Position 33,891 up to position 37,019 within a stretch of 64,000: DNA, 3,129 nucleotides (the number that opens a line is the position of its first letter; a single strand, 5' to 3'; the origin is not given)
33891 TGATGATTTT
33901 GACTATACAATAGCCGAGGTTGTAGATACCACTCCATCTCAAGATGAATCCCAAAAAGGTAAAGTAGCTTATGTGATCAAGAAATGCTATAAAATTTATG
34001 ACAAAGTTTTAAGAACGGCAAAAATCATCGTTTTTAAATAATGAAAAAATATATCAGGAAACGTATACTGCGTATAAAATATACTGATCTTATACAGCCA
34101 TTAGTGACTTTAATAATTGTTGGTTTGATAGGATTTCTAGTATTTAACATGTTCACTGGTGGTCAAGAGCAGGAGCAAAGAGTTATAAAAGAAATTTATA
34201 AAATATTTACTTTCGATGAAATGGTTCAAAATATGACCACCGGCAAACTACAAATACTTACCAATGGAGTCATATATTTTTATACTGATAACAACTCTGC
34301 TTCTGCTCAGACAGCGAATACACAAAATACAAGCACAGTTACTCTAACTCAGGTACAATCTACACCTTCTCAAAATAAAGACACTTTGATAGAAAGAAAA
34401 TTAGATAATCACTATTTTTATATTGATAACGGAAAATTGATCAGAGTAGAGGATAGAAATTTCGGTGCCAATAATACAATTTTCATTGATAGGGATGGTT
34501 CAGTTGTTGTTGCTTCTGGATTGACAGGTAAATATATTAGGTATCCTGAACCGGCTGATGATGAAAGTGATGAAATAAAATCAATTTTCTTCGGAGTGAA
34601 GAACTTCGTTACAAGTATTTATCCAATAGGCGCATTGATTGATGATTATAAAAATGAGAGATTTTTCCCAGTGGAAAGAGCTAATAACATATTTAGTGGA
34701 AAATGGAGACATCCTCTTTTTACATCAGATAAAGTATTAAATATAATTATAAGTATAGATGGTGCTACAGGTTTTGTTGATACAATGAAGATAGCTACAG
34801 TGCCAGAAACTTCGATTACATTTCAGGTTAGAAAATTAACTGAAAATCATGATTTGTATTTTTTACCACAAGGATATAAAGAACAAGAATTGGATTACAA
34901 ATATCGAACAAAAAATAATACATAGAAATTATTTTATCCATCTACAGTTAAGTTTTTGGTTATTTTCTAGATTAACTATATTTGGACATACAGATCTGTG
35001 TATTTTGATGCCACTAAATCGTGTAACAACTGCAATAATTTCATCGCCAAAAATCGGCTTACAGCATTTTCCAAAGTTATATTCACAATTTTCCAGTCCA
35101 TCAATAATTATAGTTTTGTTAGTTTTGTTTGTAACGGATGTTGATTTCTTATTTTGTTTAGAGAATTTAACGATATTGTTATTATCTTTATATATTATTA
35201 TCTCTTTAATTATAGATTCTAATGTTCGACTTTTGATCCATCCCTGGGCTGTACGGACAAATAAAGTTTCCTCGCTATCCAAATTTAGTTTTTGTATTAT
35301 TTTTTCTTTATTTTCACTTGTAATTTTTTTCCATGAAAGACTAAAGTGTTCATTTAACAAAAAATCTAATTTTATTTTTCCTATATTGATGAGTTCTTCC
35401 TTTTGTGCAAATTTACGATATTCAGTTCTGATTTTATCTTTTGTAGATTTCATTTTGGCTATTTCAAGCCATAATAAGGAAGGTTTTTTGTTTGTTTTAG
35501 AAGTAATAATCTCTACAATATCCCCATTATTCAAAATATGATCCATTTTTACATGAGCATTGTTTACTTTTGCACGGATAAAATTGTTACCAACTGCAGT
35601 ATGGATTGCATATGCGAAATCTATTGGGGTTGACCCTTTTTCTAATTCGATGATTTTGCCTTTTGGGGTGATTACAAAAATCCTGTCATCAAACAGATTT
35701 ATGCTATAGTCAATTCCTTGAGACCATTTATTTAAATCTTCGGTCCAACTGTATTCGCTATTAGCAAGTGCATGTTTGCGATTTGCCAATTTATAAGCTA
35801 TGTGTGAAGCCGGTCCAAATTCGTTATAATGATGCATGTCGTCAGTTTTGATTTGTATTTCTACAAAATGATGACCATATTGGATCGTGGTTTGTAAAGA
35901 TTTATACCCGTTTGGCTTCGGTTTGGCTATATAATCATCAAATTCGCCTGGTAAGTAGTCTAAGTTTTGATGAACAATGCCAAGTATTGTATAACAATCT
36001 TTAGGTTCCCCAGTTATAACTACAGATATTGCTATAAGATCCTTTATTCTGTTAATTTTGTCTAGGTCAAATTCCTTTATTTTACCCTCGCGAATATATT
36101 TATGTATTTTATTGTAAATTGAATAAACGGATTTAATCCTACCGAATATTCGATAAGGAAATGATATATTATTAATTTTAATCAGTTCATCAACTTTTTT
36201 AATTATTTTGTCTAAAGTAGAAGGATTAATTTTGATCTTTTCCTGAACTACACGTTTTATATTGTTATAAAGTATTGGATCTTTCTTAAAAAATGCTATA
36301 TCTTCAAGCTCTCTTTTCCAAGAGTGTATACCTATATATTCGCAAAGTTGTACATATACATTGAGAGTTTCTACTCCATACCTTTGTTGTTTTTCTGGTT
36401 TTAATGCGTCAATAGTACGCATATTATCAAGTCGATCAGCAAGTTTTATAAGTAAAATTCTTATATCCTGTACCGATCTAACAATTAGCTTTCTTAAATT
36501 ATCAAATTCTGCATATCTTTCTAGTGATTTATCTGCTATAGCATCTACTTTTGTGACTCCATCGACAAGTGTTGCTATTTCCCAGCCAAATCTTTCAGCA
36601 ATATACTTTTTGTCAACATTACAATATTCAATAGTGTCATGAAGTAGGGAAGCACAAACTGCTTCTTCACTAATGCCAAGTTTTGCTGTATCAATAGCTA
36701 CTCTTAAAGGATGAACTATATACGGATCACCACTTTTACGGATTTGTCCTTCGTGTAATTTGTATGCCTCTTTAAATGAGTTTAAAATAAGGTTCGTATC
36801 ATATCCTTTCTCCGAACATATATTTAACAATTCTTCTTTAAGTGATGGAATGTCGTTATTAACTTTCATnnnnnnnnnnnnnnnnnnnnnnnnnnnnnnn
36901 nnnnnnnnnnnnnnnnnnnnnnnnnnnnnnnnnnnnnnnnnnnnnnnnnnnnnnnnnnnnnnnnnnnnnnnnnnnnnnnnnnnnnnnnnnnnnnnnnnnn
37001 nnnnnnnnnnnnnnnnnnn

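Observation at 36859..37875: Catalytically dead Fic-fold protein with wHTH, overlapping rel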

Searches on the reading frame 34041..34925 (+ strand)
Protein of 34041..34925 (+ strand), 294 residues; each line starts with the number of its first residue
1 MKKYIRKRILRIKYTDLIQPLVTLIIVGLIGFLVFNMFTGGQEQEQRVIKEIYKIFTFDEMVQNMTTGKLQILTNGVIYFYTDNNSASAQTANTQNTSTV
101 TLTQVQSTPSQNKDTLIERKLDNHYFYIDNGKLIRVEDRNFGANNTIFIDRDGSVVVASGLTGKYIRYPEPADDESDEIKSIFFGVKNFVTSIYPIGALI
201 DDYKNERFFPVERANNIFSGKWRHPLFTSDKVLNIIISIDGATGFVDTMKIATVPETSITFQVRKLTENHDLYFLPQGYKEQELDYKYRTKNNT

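Call 25: search_protein_families(library=pfam, proteins=[window:34041-34925:+], max_evalue=0.01)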
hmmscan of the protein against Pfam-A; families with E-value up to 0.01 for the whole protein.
window:34041-34925:+ (294 aa): 0 families

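Call 57: search_protein_families(library=ncbifam, proteins=[window:34041-34925:+], max_evalue=1)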
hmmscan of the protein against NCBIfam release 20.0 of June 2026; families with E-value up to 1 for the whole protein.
window:34041-34925:+ (294 aa): 1 family
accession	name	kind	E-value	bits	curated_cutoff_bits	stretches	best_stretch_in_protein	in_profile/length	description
NF011607.0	PRK15033.1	subfamily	0.062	12.2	524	1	20-97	122-202/389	tricarballylate utilization 4Fe-4S protein TcuB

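Call 85: search_protein_families(library=padloc, proteins=[window:34041-34925:+], max_evalue=0.01)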
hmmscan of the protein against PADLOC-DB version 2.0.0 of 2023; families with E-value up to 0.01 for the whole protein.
window:34041-34925:+ (294 aa): 0 families

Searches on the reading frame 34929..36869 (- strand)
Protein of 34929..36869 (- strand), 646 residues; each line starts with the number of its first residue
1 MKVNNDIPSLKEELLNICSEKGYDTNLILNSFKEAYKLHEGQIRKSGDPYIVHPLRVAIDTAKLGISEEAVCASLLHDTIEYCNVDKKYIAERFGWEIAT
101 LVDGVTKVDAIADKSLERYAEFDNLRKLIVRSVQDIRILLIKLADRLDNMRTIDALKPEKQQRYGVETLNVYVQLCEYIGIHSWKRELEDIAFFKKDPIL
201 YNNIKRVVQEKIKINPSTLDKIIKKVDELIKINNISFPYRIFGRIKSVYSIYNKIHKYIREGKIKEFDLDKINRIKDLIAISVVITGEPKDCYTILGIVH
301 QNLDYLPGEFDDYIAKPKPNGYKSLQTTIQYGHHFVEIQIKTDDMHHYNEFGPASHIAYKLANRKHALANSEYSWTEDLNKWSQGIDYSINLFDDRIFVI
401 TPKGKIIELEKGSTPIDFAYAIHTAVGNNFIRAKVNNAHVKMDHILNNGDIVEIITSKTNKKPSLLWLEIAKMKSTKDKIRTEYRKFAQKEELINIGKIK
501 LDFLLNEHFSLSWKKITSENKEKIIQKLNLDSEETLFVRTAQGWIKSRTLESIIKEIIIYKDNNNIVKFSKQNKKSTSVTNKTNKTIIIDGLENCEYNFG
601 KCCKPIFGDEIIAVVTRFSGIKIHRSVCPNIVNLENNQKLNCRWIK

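Call 3: search_protein_families(library=pfam, proteins=[window:34929-36869:-], max_evalue=1)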
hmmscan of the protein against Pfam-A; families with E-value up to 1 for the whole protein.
window:34929-36869:- (646 aa): 6 families
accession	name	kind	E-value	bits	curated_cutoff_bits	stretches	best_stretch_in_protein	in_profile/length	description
PF13328.12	HD_4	-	1.4e-34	119.5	27.2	1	35-181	5-155/156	HD domain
PF04607.23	RelA_SpoT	-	2.7e-29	102.2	27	1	243-362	1-111/113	Region found in RelA / SpoT proteins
PF02824.27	TGS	-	2.8e-22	79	22.2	1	397-456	1-60/60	TGS domain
PF01966.28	HD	-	2.3e-07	31.5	22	1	51-150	2-116/116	HD domain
PF02597.26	ThiS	-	0.0066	17.4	22.5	1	428-456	40-71/76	ThiS family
PF13114.12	RecO_N_2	-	0.13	12.4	27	0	476-508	22-53/71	RecO N terminal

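Call 4: search_protein_families(library=ncbifam, proteins=[window:34929-36869:-], max_evalue=1)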
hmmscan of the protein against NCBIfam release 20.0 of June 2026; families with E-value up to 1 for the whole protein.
window:34929-36869:- (646 aa): 7 families
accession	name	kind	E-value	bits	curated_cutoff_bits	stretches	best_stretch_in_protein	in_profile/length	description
TIGR00691.1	spoT_relA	subfamily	1.5e-155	519.3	499.2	1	32-640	2-598/687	RelA/SpoT family protein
NF008303.0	PRK11092.1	equivalog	2e-116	389.9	947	1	29-635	24-606/702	bifunctional GTP diphosphokinase/guanosine-3',5'-bis pyrophosphate 3'-pyrophosphohydrolase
NF008124.0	PRK10872.1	equivalog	1.5e-87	294.8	728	1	62-637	67-647/744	GTP diphosphokinase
NF007171.0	PRK09602.1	subfamily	2.9e-07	29.7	387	1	409-457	346-396/397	YchF-related putative GTPase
NF053588.1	GTPPhKinYjbM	equivalog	7.2e-06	25.9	320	1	235-348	37-148/201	GTP diphosphokinase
TIGR04562.1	TIGR04562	subfamily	0.015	14.5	140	1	335-368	318-351/356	TIGR04552 family protein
NF010739.0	PRK14141.1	equivalog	0.16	11.6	192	1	110-142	51-83/211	nucleotide exchange factor GrpE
